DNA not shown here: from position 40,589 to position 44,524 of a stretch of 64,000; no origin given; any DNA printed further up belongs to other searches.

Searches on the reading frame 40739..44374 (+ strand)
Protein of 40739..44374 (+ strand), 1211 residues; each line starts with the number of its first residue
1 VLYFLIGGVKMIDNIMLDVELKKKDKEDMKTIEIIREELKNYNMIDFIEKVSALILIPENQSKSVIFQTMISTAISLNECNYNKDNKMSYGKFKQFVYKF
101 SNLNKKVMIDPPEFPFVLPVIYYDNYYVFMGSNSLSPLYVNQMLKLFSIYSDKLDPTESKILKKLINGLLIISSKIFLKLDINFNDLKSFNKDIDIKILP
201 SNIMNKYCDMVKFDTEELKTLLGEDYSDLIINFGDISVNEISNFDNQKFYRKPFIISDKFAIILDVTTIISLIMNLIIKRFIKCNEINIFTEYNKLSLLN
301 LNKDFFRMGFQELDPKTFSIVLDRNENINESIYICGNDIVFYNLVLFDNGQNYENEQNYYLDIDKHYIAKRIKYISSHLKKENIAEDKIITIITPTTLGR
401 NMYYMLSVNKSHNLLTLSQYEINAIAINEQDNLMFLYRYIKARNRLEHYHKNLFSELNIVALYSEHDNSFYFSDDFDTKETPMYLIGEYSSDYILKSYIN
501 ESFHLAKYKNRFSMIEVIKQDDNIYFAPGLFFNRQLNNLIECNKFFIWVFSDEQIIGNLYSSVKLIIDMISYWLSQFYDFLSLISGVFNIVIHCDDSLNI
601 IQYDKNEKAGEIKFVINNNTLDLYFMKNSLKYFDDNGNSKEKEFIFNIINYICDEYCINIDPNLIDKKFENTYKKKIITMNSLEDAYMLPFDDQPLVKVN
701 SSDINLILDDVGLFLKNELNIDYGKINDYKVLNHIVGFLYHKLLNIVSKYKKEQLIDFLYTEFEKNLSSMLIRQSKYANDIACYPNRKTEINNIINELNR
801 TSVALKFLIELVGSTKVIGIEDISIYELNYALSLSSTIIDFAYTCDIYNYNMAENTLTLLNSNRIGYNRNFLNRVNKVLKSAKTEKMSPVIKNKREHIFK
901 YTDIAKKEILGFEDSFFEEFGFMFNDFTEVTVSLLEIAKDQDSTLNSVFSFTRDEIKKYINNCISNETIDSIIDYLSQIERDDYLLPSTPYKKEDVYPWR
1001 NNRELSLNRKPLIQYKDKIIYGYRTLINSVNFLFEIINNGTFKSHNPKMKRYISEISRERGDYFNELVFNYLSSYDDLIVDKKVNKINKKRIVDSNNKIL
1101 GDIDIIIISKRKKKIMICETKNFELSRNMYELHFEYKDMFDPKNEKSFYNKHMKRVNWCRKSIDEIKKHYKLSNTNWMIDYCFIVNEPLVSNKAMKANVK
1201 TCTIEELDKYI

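Call 42: search_protein_families(library=pfam, proteins=[window:40739-44374:+], max_evalue=0.00001)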
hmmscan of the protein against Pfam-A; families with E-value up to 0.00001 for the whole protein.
window:40739-44374:+ (1211 aa): 0 families

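Call 80: search_protein_families(library=padloc, proteins=[window:40739-44374:+], max_evalue=0.001)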
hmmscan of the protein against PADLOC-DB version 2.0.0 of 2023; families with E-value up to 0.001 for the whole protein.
window:40739-44374:+ (1211 aa): 1 family
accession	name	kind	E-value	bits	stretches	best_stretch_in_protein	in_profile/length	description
PDLC02221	Upx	-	1.3e-18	63.8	1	870-1176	927-1234/1271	-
